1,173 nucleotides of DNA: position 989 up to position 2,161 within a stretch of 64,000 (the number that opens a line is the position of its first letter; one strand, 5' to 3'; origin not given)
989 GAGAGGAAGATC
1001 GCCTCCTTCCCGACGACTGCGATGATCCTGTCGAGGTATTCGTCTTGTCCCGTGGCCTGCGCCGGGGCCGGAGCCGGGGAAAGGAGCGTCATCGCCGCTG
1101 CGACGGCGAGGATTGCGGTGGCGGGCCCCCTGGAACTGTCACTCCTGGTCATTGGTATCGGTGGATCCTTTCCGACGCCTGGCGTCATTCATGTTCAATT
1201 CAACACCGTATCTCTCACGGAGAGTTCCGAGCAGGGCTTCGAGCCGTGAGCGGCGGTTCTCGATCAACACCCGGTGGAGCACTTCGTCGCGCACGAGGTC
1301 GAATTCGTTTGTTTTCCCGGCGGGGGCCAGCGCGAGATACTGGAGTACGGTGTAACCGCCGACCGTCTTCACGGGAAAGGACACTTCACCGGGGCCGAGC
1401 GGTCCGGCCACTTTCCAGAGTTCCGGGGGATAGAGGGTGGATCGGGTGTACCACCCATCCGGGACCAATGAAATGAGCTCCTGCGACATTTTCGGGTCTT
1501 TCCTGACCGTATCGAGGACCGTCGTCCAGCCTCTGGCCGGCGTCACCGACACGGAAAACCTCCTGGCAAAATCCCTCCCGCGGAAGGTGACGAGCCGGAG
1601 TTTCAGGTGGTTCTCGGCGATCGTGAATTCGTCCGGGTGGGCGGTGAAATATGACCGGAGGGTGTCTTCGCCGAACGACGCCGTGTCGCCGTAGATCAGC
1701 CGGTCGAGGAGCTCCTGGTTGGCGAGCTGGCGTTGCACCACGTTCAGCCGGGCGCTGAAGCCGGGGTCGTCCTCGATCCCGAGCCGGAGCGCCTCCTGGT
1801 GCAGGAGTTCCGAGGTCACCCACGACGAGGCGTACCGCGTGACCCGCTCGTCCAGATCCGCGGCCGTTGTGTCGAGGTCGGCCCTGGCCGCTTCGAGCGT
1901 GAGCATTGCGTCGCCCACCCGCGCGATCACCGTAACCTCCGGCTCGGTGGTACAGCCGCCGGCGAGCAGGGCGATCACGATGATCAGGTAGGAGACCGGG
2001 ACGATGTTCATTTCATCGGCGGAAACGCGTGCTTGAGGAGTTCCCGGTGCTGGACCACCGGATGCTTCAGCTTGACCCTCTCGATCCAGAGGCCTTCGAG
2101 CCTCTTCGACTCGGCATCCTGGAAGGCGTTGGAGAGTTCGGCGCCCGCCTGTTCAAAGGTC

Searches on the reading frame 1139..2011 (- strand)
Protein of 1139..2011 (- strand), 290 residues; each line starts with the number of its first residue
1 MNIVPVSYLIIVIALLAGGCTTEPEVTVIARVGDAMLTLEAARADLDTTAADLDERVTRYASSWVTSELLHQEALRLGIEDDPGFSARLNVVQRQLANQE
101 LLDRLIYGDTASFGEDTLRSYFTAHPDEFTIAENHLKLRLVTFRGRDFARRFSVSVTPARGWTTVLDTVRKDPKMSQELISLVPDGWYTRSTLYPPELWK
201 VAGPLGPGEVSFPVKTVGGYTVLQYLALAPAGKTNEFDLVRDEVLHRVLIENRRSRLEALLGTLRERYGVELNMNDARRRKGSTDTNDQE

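Call 53: search_protein_families(library=pfam, proteins=[window:1139-2011:-], max_evalue=0.0001)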
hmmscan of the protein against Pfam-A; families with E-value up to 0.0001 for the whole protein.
window:1139-2011:- (290 aa): 1 family
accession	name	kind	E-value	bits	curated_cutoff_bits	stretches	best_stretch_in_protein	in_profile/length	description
PF13145.12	Rotamase_2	-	1e-07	33.2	27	1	115-242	3-121/121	PPIC-type PPIASE domain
